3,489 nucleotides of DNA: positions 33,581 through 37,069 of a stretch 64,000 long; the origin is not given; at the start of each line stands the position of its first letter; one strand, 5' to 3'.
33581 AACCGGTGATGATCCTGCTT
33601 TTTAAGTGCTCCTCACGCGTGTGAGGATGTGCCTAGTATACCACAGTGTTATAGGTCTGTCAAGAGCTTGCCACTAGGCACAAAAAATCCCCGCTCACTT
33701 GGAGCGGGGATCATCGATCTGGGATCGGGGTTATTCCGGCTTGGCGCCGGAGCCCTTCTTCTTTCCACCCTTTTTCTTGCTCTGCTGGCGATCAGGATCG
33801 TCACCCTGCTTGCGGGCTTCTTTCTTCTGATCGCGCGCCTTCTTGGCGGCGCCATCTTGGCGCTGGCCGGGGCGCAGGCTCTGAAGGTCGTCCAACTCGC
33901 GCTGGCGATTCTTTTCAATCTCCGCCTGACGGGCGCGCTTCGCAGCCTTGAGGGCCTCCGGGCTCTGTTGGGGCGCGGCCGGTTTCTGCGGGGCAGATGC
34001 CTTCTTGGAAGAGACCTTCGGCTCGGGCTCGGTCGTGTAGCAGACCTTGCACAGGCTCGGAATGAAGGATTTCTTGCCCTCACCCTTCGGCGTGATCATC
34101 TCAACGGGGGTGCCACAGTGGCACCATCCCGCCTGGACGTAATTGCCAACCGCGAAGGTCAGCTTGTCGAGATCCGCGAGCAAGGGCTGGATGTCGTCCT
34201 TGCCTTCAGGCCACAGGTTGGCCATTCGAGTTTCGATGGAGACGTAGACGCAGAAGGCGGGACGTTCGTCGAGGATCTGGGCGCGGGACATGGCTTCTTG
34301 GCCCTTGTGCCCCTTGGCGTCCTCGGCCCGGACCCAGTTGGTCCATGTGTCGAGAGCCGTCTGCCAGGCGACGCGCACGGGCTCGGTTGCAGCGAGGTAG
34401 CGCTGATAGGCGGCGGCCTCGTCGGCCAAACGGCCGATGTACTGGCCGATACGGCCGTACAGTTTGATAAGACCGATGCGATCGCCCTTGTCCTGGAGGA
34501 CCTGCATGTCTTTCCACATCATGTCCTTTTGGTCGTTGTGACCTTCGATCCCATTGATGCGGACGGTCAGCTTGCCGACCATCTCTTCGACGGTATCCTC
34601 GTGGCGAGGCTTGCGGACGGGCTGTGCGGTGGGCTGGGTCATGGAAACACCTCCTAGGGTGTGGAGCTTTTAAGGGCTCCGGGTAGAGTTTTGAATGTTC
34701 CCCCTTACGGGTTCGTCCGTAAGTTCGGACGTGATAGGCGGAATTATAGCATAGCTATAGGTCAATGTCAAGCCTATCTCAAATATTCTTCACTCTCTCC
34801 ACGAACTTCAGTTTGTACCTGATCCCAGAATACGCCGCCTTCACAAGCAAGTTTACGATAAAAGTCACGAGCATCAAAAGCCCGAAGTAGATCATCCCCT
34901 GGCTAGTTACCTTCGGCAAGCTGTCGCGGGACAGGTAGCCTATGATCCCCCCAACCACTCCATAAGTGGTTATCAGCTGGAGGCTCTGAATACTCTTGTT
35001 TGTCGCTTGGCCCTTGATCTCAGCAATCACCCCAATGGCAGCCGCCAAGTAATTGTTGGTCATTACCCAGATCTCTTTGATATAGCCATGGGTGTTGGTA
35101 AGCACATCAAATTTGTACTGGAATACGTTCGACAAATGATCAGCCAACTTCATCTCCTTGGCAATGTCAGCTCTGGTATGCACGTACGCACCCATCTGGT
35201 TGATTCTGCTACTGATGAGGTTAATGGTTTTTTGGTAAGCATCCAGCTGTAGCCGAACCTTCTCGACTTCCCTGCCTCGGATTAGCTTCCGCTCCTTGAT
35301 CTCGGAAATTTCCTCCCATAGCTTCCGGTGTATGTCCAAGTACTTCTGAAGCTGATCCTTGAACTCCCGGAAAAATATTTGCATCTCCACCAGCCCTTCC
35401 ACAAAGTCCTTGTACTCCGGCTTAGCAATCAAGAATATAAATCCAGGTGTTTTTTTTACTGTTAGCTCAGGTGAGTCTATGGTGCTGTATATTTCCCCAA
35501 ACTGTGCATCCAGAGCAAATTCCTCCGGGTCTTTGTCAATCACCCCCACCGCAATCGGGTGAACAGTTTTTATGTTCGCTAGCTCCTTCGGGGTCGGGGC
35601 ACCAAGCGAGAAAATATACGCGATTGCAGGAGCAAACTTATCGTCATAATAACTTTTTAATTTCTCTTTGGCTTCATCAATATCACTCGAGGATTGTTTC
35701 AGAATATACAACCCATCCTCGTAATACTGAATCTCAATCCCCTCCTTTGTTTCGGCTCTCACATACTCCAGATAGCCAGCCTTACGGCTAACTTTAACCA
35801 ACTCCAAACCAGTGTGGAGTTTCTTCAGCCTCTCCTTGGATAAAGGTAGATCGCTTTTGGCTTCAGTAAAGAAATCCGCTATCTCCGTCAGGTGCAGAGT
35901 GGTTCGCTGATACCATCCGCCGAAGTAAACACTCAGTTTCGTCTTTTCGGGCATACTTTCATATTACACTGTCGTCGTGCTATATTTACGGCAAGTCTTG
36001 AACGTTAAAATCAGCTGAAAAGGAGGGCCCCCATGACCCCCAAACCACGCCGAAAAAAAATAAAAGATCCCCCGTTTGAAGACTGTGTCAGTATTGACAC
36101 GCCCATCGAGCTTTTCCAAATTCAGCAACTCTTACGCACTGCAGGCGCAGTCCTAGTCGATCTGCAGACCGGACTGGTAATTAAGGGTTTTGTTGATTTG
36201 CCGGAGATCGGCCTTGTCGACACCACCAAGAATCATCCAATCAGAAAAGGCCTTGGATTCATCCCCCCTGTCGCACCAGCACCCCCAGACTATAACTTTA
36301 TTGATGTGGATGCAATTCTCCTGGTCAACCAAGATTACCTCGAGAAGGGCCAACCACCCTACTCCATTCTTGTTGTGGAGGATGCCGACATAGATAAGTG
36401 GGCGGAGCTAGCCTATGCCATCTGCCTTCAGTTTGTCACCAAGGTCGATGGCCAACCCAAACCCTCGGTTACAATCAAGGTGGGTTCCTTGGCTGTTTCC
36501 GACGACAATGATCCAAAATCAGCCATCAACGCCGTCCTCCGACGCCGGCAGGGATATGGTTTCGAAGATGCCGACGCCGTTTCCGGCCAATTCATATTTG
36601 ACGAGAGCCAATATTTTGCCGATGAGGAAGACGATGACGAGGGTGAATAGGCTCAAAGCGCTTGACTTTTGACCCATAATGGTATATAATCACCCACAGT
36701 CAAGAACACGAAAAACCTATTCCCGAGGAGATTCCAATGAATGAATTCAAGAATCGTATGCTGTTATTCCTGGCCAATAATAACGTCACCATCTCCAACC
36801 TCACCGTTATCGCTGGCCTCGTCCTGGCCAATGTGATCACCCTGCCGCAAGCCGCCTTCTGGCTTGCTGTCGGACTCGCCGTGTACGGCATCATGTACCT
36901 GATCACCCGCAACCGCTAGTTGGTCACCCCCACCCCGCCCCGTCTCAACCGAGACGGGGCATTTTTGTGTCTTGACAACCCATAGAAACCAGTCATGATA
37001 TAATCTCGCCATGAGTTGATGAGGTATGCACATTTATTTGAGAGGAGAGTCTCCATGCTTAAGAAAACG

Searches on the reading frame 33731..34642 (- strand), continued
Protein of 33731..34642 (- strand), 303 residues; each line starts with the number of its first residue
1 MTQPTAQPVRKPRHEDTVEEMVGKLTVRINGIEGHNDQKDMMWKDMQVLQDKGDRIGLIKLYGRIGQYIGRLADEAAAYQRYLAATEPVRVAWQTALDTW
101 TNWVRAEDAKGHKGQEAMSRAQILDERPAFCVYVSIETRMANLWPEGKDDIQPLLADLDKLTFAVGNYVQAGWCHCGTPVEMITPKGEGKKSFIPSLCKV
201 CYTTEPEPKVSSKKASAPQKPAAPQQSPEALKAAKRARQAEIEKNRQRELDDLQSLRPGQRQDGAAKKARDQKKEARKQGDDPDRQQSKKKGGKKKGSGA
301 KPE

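Call 86: list_cluster_members(proteins=[P0006, P0007, P0009, P0010, P0011, P0014, P0016, P0020, P0023, P0031])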
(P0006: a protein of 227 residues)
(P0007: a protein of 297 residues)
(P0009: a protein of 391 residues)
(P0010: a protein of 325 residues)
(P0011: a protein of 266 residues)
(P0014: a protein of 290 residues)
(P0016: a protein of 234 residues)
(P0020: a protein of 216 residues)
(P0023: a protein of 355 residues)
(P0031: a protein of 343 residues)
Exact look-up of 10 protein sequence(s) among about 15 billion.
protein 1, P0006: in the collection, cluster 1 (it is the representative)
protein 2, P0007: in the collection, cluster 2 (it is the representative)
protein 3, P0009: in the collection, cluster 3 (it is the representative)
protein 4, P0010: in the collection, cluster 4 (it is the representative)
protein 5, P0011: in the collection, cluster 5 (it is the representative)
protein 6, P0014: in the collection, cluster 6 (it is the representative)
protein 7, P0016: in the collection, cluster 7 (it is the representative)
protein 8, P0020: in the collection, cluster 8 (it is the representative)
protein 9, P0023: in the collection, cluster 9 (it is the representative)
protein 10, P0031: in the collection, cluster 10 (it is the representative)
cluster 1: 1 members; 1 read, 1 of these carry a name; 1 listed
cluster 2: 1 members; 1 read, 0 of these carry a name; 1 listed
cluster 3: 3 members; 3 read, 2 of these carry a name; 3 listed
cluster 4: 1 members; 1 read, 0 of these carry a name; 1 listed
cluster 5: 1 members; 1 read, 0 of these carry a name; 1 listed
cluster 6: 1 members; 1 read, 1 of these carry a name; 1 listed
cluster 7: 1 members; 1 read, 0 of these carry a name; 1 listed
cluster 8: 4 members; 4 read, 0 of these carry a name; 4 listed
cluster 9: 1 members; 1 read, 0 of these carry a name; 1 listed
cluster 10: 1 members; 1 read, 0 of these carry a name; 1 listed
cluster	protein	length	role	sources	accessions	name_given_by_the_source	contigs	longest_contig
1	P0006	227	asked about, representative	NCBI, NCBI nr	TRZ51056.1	hypothetical protein D4S03_05750 [bacterium] | MAG: hypothetical protein D4S03_05750 [bacterium]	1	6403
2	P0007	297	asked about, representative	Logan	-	-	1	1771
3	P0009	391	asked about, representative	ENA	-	-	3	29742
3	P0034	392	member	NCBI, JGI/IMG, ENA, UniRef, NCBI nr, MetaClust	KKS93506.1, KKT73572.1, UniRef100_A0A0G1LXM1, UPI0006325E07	MAG: hypothetical protein UW68_C0006G0014 [Candidatus Collierbacteria bacterium ... | Uncharacterized protein n=2 Tax=Candidatus Collieribacteriota TaxID=1752725 ... | MAG: hypothetical protein UV68_C0020G0006 [Candidatus Collierbacteria bacterium ...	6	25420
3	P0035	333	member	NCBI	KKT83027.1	MAG: hypothetical protein UW80_C0024G0018, partial [Microgenomates group bacterium ...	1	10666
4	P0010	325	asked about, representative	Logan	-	-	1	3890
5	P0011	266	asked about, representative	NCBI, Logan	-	-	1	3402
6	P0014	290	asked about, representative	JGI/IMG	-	hypothetical protein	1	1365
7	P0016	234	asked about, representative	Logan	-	-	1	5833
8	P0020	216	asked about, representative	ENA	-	-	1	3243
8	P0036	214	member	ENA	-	-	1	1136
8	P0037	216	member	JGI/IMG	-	-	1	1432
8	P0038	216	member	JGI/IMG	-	-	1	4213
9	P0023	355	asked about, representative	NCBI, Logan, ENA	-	-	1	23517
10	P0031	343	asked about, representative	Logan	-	-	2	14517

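Call 87: find_related_loci(query=A1, collection=viral_contigs, flank=3000)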
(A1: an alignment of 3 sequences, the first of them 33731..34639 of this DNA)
Query A1 (302 aa) in viral_contigs; peptide patterns used: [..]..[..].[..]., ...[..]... (x = any residue, [..] = any of these).
109 stretches matched a pattern, but none encodes a relative of the query by tblastn (E <= 1e-3).

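Call 97: search_protein_families(library=pfam, proteins=[L006:3299-3925:-, L006:2859-3122:-, L063:8037-8471:-, L063:8923-9504:+, L005:3395-4021:-], max_evalue=0.1)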
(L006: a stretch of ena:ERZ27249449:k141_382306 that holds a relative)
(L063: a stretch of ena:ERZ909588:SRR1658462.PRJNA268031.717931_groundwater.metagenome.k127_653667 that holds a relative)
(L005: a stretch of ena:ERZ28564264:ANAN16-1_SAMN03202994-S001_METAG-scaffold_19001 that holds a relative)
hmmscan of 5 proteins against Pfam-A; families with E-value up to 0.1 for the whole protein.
L006:3299-3925:- (208 aa): 0 families

L006:2859-3122:- (87 aa): 0 families

L063:8037-8471:- (144 aa): 2 families
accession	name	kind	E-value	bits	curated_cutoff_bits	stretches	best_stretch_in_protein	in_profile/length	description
PF09731.14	Mitofilin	-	0.043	13.2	27.4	1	36-134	283-382/614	Mitochondrial inner membrane protein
PF00582.32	Usp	-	0.076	14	24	0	43-143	19-115/141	Universal stress protein family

L063:8923-9504:+ (193 aa): 0 families

L005:3395-4021:- (208 aa): 0 families

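Call 98: search_solved_structures(query=L006:3302-3925:-, max_evalue=1)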
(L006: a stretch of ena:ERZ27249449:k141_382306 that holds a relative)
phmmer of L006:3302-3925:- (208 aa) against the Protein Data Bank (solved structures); distinct sequences matched with E-value up to 1: 1.
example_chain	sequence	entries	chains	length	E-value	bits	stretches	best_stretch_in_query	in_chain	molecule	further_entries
10bm_A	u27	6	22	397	0.51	14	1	60-167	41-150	N5-carboxyaminoimidazole ribonucleotide synthase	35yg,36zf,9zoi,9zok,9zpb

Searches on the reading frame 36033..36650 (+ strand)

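Call 5: search_protein_families(library=pfam, proteins=[window:36033-36650:+], max_evalue=0.1)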
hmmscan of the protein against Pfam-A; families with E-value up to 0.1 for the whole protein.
window:36033-36650:+ (205 aa): 0 families

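Call 6: search_protein_families(library=phrogs, proteins=[window:36033-36650:+], max_evalue=0.1)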
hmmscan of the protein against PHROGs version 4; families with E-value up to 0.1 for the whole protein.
window:36033-36650:+ (205 aa): 1 family
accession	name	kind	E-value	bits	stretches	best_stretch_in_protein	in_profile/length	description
phrog_6737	-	unknown function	0.09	13.8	0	145-185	27-66/163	-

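Call 83: search_protein_families(library=ncbifam, proteins=[window:36033-36650:+], max_evalue=0.05)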
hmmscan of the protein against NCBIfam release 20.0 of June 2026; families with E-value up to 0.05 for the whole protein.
window:36033-36650:+ (205 aa): 1 family
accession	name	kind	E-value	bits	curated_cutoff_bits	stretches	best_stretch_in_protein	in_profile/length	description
TIGR04307.1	ProTailRpt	repeat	0.034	14.3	40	0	78-92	3-17/23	proline-rich tandem repeat surface protein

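Call 84: search_protein_families(library=padloc, proteins=[window:36033-36650:+], max_evalue=0.05)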
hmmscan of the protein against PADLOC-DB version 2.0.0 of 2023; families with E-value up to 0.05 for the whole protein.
window:36033-36650:+ (205 aa): 0 families

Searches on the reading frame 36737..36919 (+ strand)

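Call 83: search_protein_families(library=ncbifam, proteins=[window:36737-36919:+], max_evalue=0.05)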
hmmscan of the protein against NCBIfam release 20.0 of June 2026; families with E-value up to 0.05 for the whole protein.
window:36737-36919:+ (60 aa): 0 families

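Call 84: search_protein_families(library=padloc, proteins=[window:36737-36919:+], max_evalue=0.05)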
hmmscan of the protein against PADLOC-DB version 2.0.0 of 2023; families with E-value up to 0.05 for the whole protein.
window:36737-36919:+ (60 aa): 1 family
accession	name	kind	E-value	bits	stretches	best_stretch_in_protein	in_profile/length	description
PDLC00720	Effector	-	0.008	13.3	1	5-58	177-230/322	4TM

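Call 97: search_protein_families(library=pfam, proteins=[window:36737-36919:+], max_evalue=0.1)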
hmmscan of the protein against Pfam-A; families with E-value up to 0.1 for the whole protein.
window:36737-36919:+ (60 aa): 0 families
